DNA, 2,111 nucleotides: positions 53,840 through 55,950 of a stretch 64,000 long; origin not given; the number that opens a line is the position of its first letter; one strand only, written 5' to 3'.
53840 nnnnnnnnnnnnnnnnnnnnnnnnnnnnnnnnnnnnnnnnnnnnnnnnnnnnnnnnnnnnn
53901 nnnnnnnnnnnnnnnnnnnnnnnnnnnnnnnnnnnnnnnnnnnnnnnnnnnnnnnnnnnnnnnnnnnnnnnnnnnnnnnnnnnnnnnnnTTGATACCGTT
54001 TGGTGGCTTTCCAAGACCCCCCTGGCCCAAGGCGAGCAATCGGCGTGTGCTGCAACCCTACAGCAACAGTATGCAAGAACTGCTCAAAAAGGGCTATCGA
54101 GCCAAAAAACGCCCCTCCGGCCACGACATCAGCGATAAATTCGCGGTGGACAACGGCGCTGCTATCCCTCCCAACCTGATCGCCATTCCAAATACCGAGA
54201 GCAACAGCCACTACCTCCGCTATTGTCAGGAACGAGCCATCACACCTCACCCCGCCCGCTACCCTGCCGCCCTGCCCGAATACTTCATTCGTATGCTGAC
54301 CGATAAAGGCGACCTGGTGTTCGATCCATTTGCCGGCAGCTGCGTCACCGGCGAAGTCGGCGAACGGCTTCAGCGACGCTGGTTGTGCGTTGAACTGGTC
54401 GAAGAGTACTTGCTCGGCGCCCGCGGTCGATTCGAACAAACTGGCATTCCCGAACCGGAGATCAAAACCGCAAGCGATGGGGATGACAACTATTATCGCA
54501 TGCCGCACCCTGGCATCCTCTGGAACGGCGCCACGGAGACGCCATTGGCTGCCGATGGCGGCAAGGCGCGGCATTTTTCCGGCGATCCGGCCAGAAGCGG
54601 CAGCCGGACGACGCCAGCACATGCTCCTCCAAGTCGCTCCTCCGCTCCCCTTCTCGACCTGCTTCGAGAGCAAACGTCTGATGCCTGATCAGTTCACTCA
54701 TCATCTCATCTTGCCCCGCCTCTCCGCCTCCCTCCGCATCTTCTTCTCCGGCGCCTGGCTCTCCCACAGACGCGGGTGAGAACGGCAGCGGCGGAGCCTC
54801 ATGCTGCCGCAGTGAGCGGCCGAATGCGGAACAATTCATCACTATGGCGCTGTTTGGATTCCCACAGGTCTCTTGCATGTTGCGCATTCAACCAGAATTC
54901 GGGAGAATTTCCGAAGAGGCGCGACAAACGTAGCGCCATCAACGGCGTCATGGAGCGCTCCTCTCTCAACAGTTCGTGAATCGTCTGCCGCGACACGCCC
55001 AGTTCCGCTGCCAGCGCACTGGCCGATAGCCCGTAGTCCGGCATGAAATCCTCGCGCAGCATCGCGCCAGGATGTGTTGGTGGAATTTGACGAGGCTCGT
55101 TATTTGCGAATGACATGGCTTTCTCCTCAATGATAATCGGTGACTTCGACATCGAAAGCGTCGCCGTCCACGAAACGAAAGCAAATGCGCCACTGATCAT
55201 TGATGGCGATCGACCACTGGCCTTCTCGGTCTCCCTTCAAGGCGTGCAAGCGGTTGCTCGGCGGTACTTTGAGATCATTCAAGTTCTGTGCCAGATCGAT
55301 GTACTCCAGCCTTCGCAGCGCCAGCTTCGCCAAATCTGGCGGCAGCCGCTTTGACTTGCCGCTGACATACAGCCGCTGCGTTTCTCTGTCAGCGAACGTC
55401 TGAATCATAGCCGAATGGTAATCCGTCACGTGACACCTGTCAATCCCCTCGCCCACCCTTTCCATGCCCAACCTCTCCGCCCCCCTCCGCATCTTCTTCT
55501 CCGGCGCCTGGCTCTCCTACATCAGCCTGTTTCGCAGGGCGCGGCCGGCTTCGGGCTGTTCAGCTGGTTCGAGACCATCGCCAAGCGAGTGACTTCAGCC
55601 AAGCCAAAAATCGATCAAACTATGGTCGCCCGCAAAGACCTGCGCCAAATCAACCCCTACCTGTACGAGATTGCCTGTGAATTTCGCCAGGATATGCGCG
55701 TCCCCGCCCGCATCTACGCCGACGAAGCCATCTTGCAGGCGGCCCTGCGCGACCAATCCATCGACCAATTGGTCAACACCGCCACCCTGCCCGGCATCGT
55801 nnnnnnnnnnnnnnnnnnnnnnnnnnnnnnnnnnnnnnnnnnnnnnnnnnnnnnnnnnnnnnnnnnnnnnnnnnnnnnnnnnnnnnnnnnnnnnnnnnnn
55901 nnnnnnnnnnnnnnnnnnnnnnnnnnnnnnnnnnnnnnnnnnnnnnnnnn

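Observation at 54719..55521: higBA cassette bracketed by 50-bp direct repeats (48/50 identical)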

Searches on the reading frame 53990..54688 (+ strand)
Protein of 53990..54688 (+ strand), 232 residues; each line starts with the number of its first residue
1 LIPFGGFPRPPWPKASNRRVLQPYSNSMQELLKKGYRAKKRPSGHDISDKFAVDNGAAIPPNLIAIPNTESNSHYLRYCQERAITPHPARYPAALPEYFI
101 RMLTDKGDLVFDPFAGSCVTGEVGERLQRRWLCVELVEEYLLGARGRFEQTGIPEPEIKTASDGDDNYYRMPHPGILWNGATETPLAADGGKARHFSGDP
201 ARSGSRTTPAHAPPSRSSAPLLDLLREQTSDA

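Call 7: search_protein_families(library=pfam, proteins=[window:53990-54688:+], max_evalue=0.01)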
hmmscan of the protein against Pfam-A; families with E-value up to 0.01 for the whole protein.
window:53990-54688:+ (232 aa): 2 families
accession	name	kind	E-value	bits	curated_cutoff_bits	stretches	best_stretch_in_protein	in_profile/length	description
PF01555.25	N6_N4_Mtase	-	2.4e-17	64.1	26.7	1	33-141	131-216/221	DNA methylase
PF18648.8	ADPRTs_Tse2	-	0.0038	18.3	26.6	1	14-79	47-110/137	Tse2 ADP-ribosyltransferase toxin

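Call 36: find_encoding_contigs(protein=window:54071-54688:+, flank=3000, max_places=10)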
Protein window:54071-54688:+ (205 aa): 1 contig read that carries it; 1 place shown.
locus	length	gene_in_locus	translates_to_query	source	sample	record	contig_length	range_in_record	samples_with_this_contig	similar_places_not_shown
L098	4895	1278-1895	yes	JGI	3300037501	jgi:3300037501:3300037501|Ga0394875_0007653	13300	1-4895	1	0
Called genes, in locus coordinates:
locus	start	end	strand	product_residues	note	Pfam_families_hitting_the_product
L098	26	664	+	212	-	-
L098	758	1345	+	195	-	PF01555:N6_N4_Mtase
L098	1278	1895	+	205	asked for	PF01555:N6_N4_Mtase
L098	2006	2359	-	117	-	PF01381:HTH_3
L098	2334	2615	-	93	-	PF05015:HigB-like_toxin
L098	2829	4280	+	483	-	PF01139:RtcB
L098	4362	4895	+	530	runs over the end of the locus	PF00082:Peptidase_S8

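Call 58: find_homologous_proteins(query=window:53990-54685:+, max_evalue=1e-40)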
Query window:53990-54685:+ (232 aa): 5756 proteins with E <= 1e-40 among 7646 candidates; the best 120 are listed.
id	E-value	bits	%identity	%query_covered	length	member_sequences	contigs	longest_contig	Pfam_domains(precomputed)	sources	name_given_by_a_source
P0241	1.1e-136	472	100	88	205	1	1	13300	PF01555.25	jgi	jgi:site-specific DNA-methyltransferase (cytosine-N4-specific)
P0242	6.2e-117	408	81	97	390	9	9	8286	PF01555.25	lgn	-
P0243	1.9e-107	377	76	97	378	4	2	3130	PF01555.25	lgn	-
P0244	1.1e-106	374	75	96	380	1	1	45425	PF01555.25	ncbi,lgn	-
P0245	3.7e-94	333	76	80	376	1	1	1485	PF01555.25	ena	-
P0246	3.0e-93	330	68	93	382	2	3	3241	PF01555.25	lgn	-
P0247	8.4e-93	329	67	90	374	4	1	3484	PF01555.25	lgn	-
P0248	1.8e-92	327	71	87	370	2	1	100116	PF01555.25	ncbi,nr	ncbi:MAG: site-specific DNA-methyltransferase [Alphaproteobacteria bacterium]|nr:site-specific DNA-m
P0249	3.2e-92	327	73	85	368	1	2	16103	PF01555.25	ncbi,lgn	-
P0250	3.6e-92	327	75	80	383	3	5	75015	PF01555.25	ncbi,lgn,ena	-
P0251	9.9e-92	325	75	80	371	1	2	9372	PF01555.25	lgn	-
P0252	1.1e-91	325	74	80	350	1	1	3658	PF01555.25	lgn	-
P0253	2.0e-91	324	73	79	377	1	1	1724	PF01555.25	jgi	jgi:site-specific DNA-methyltransferase (cytosine-N4-specific)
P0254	2.8e-91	324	66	97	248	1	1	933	PF01555.25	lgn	-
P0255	3.0e-91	324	69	88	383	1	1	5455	PF01555.25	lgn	-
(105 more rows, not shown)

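Call 59: find_encoding_contigs(protein=P0242, flank=5000, max_places=8)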
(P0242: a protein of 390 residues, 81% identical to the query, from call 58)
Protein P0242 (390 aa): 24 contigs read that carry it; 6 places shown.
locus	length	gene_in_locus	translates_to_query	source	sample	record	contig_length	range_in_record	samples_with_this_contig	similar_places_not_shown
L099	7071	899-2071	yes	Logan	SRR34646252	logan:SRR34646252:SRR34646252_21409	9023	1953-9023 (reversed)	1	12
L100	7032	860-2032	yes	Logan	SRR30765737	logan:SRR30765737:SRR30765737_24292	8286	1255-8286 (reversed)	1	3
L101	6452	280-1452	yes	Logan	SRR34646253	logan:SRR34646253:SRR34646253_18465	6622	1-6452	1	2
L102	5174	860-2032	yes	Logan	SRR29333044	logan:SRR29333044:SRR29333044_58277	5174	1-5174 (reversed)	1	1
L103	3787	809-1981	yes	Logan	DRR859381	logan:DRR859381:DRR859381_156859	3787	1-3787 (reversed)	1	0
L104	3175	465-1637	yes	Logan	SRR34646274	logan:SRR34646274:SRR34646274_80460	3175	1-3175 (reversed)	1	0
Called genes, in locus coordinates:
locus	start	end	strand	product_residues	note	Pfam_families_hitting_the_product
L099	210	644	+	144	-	-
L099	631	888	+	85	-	-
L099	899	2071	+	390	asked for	PF01555:N6_N4_Mtase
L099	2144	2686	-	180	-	PF14803:Zn_ribbon_Nudix (weak), PF00293:NUDIX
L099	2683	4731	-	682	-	PF22745:Nlig-Ia, PF01653:DNA_ligase_aden, PF03120:OB_DNA_ligase, PF03119:DNA_ligase_ZBD, PF12826:HHH_2, PF14520:HHH_5, PF00533:BRCT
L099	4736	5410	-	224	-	-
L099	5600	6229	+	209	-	PF04961:FTCD_C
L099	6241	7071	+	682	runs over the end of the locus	-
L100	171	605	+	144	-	-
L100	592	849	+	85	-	-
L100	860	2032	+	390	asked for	PF01555:N6_N4_Mtase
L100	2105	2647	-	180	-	PF14803:Zn_ribbon_Nudix (weak), PF00293:NUDIX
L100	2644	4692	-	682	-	PF22745:Nlig-Ia, PF01653:DNA_ligase_aden, PF03120:OB_DNA_ligase, PF03119:DNA_ligase_ZBD, PF12826:HHH_2, PF14520:HHH_5, PF00533:BRCT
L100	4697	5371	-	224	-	-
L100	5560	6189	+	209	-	PF04961:FTCD_C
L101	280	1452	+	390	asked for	PF01555:N6_N4_Mtase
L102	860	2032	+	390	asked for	PF01555:N6_N4_Mtase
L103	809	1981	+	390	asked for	PF01555:N6_N4_Mtase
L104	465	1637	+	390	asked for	PF01555:N6_N4_Mtase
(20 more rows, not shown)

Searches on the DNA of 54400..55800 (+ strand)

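Call 43: search_rna_families(source=window, start=54400, end=55800, threshold=evalue, max_evalue=1)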
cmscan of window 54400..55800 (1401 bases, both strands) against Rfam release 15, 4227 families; matches with E-value up to 1: 0.
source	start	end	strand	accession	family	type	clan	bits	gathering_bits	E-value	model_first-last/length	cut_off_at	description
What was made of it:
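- No Rfam family (call 43).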

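Call 51: search_dna_similar(query=window:54700-55530:+, collection=plasmids, mode=distant, max_rows=10)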
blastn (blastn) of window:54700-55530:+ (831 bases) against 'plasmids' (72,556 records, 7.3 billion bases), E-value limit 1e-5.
Records with a match: 8; places in all: 8; records where one place covers at least 80% of the query: 0.
Best place of each record, by identity: 80-90% 3; 60-80% 5.
By first word of the organism name: Ensifer 3; Sinorhizobium 2; Martelella 1; Ancylobacter 1; Brucella 1.
By predicted mobility (MOB-suite, as given by PLSDB): non-mobilizable 6; conjugative 2.
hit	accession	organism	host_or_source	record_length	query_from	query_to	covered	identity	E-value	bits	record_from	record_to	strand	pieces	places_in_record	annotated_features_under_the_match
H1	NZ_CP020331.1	Martelella mediterranea DSM 17316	-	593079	427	565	17%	75.0%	2e-14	89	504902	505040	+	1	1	type II toxin-antitoxin system RelE/ParE family toxin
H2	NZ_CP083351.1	Ensifer adhaerens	cell culture,The sample was isolated ...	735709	474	565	11%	78.3%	5e-10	73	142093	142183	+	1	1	type II toxin-antitoxin system RelE/ParE family toxin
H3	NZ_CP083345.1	Ensifer adhaerens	cell culture,soil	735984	474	565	11%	78.3%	5e-10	73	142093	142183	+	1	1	type II toxin-antitoxin system RelE/ParE family toxin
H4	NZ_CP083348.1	Ensifer adhaerens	cell culture,soil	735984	474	565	11%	78.3%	5e-10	73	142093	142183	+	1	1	type II toxin-antitoxin system RelE/ParE family toxin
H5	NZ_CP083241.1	Ancylobacter polymorphus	activated sludge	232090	477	565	11%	76.4%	7e-8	67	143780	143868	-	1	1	type II toxin-antitoxin system RelE/ParE family toxin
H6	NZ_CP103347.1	Brucella anthropi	-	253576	474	540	8%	85.1%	5e-10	73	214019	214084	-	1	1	none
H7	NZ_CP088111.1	Sinorhizobium medicae WSM1115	cell culture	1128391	480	540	7%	83.6%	7e-8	66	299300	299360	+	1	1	record has no annotation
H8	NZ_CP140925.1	Sinorhizobium medicae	Medicago lupulina,whole organism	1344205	480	540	7%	82.0%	3e-6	62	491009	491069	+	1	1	record has no annotation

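Call 52: search_dna_similar(query=window:54700-55530:+, collection=phages, mode=distant, max_rows=10)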
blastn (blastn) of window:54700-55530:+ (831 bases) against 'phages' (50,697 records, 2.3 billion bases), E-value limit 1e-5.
No match.

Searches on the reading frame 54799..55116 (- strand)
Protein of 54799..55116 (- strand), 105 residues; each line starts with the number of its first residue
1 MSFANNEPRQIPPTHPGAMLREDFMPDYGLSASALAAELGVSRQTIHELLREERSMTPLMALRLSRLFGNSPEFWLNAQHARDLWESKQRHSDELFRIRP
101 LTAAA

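Call 7: search_protein_families(library=pfam, proteins=[window:54799-55116:-], max_evalue=0.01)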
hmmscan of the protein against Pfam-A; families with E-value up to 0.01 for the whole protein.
window:54799-55116:- (105 aa): 9 families
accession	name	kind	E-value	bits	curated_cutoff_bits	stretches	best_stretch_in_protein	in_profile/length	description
PF01381.28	HTH_3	-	7.8e-08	32.7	23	1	28-74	8-54/55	Helix-turn-helix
PF13560.12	HTH_31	-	7.2e-05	23.5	27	1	29-72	14-58/64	Helix-turn-helix domain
PF08279.18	HTH_11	-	0.00046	20.4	25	1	30-47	16-33/55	HTH domain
PF15943.11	YdaS_toxin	-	0.00051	20.2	30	1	31-64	10-43/65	Bacterial toxin YdaS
PF04967.18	HTH_10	-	0.0013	18.9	23.1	1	31-52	25-46/53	HTH DNA binding domain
PF13443.12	HTH_26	-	0.0034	18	22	1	24-61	5-45/63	Cro/C1-type HTH DNA-binding domain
PF12833.13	HTH_18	-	0.0039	17.9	33.6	1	35-67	1-33/80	Helix-turn-helix domain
PF13384.12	HTH_23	-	0.0058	16.9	24.6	1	29-51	17-39/50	Homeodomain-like domain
PF00392.27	GntR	-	0.007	16.4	27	0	23-51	17-46/64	Bacterial regulatory proteins, gntR family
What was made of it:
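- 54799..55116 (-): higA antitoxin, 105 aa, HTH_3, intact. Pfam (call 7).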
